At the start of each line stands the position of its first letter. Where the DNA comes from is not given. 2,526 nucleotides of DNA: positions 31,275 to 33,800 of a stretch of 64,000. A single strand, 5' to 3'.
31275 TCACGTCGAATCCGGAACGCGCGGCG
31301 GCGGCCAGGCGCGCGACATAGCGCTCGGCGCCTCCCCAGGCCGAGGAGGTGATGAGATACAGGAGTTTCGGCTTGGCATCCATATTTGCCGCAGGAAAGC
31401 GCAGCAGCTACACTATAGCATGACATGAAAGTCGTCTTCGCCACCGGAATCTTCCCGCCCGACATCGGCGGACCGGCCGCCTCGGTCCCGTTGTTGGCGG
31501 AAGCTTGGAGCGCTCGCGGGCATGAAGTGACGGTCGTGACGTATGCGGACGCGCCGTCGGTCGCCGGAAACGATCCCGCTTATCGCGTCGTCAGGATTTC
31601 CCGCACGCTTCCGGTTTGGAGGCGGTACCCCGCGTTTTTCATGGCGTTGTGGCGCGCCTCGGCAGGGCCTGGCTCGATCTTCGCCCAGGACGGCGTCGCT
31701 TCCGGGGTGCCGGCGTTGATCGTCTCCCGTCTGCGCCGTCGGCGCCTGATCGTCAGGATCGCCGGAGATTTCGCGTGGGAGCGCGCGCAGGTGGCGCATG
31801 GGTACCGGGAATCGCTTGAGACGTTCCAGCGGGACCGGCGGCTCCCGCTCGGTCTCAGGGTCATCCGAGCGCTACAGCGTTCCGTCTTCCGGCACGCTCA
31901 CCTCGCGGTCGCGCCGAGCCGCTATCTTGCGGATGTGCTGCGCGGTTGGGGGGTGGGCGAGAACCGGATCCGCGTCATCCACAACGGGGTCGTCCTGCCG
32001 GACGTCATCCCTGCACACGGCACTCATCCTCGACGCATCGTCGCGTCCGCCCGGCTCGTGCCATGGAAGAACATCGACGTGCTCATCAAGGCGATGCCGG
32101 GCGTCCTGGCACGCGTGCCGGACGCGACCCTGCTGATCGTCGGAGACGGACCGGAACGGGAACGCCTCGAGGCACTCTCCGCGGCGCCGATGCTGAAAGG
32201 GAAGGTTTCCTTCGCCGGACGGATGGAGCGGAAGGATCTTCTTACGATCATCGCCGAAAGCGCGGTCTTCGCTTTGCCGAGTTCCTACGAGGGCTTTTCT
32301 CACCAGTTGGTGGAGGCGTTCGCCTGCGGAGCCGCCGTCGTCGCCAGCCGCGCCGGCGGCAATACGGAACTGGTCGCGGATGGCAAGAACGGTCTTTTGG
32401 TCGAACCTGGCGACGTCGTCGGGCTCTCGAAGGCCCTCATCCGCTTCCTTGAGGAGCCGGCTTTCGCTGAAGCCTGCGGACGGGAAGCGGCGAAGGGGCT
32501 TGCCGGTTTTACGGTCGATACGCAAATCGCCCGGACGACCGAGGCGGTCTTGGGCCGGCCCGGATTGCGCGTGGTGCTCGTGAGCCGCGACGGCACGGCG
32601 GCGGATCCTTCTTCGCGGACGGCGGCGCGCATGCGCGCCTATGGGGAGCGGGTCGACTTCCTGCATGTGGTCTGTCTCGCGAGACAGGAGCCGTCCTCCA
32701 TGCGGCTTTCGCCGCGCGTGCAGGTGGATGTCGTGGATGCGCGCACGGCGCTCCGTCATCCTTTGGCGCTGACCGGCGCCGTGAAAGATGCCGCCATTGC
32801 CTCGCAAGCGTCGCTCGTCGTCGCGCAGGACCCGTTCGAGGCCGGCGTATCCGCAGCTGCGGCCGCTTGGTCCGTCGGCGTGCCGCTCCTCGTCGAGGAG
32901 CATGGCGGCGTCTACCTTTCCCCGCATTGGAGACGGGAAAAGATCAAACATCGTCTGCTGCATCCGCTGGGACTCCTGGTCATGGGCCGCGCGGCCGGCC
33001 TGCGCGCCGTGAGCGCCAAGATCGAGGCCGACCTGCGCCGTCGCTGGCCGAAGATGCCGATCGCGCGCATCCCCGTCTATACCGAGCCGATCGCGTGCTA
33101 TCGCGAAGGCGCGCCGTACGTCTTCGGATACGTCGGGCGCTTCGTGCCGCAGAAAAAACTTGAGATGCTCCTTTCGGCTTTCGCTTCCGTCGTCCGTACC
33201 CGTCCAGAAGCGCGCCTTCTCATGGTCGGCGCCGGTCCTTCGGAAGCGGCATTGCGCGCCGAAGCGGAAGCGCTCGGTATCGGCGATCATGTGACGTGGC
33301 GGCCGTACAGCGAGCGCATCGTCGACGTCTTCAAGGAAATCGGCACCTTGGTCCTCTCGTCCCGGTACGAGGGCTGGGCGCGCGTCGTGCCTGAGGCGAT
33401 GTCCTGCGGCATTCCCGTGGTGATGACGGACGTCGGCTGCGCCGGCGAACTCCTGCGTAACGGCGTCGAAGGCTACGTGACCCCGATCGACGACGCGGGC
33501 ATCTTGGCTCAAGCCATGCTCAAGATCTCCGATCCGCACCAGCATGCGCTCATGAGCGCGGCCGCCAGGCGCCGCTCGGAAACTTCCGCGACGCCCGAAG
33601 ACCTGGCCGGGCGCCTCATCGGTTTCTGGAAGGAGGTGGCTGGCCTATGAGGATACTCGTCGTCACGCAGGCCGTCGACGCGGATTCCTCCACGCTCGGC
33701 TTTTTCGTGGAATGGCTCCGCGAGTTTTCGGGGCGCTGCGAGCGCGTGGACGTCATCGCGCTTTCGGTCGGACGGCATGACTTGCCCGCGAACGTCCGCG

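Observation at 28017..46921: A roughly 19 kb Wzx/Wzy-type envelope glycan locus inserted between murC and murB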

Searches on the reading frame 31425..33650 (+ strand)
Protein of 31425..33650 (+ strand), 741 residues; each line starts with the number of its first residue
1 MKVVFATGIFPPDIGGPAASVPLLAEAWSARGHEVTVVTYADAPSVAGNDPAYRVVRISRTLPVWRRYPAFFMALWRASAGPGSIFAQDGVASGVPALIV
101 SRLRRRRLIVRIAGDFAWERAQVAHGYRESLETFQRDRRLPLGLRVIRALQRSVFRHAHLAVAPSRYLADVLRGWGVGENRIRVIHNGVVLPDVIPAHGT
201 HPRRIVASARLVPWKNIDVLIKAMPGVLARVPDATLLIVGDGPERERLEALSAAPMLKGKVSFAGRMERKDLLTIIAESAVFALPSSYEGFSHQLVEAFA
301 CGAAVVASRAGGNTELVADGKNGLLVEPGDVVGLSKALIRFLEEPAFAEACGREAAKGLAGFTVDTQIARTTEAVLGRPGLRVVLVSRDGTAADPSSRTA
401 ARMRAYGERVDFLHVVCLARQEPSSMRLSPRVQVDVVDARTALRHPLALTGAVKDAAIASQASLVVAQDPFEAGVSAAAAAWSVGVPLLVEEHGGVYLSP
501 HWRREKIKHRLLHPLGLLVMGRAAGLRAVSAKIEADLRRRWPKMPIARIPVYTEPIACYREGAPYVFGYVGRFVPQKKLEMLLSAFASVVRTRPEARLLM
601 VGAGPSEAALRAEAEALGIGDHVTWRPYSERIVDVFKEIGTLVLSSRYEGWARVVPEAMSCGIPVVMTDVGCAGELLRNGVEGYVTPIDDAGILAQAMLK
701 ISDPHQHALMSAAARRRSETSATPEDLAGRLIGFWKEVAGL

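Call 7: search_protein_families(library=pfam, proteins=[window:31425-33650:+], max_evalue=0.01)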
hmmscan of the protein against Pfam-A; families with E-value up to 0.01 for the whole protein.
window:31425-33650:+ (741 aa): 6 families
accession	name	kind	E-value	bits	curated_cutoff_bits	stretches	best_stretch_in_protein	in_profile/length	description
PF00534.26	Glycos_transf_1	-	4.9e-74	248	26.4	2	201-357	14-171/172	Glycosyl transferases group 1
PF13692.12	Glyco_trans_1_4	-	2.6e-65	219.5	27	2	203-343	2-141/142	Glycosyl transferases group 1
PF13439.12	Glyco_transf_4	-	2.2e-23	83.6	28.5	2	14-189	1-166/170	Glycosyltransferase Family 4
PF13579.12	Glyco_trans_4_4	-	2.1e-22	80.6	29.7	2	15-188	1-158/158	Glycosyl transferase 4-like domain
PF20706.3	GT4-conflict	-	1e-15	58.1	26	2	569-683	202-326/385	Family 4 Glycosyltransferase in conflict systems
PF13524.12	Glyco_trans_1_2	-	6.6e-12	46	25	1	229-365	10-136/144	Glycosyl transferase-like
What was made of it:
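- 31425..33650 (+): Tandem double GT4 with two complete GT-B modules. Part of the conserved core. Two matched stretches each for Glycos_transf_1 and Glyco_transf_4 (call 7).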

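Call 79: search_protein_families(library=ncbifam, proteins=[window:31425-33650:+], max_evalue=0.00001)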
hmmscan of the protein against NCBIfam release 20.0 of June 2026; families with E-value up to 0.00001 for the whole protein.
window:31425-33650:+ (741 aa): 38 families (the best 25 are shown)
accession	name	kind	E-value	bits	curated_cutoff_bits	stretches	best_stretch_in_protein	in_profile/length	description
TIGR03088.1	stp2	hypoth_equivalog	6.6e-58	196.5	409.05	2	157-357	138-351/374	TIGR03088 family PEP-CTERM/XrtA system glycosyltransferase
NF041876.1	EPS_EpsE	equivalog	8.4e-48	163.5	400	2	195-356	207-373/389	exopolysaccharide biosynthesis GT4 family glycosyltransferase EpsE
TIGR03999.1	thiol_BshA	equivalog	6.6e-45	153.6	273.7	2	213-367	210-362/375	N-acetyl-alpha-D-glucosaminyl L-malate synthase BshA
TIGR04063.1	stp3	hypoth_equivalog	1.3e-38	133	442.05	2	82-352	93-368/397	TIGR04063 family PEP-CTERM/XrtA system glycosyltransferase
NF007396.0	PRK09922.1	equivalog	1.6e-33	116.1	385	2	560-686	178-308/361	lipopolysaccharide 1,6-galactosyltransferase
TIGR03449.1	mycothiol_MshA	equivalog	3e-33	115.3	462.5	2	159-370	167-395/406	D-inositol-3-phosphate glycosyltransferase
NF011726.0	PRK15179.1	equivalog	1.3e-29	103.1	733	2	565-704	518-659/694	Vi polysaccharide biosynthesis protein TviE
NF050063.1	ProtGlycPglJ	equivalog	3.4e-29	102.2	500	2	148-358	135-346/363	N-acetylgalactosamine-N,N'-diacetylbacillosaminyl-diphospho-undecaprenol 4-alpha-N-acetylgalactosaminyltransferase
NF038011.1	PelF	equivalog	9.5e-28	97.5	100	2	559-708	301-462/489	GT4 family glycosyltransferase PelF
TIGR02149.1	glgA_Coryne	subfamily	7.5e-26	91.2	302.4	2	141-361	128-372/391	glycogen synthase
NF047880.1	glyco_SdgA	exception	8.6e-25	87.2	800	2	200-346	313-458/488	serine-aspartate repeat adhesin O-glycosyltransferase SdgA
TIGR04047.1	MSMEG_0565_glyc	hypoth_equivalog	2.7e-24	85.9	259.85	2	211-348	202-345/373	MSMEG_0565 family glycosyltransferase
NF047684.1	TeichurnBiosyTuaC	equivalog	5.2e-24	84.9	550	2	206-353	223-363/391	teichuronic acid biosynthesis protein TuaC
TIGR04157.1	glyco_rSAM_CFB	subfamily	1.7e-23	83.3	400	2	205-325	230-347/406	TIGR04157 family glycosyltransferase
NF053787.1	GlcN_PG_synth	equivalog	1.3e-22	80.1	480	2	569-736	202-357/361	N-acetylglucosaminyl phosphatidylglycerol synthase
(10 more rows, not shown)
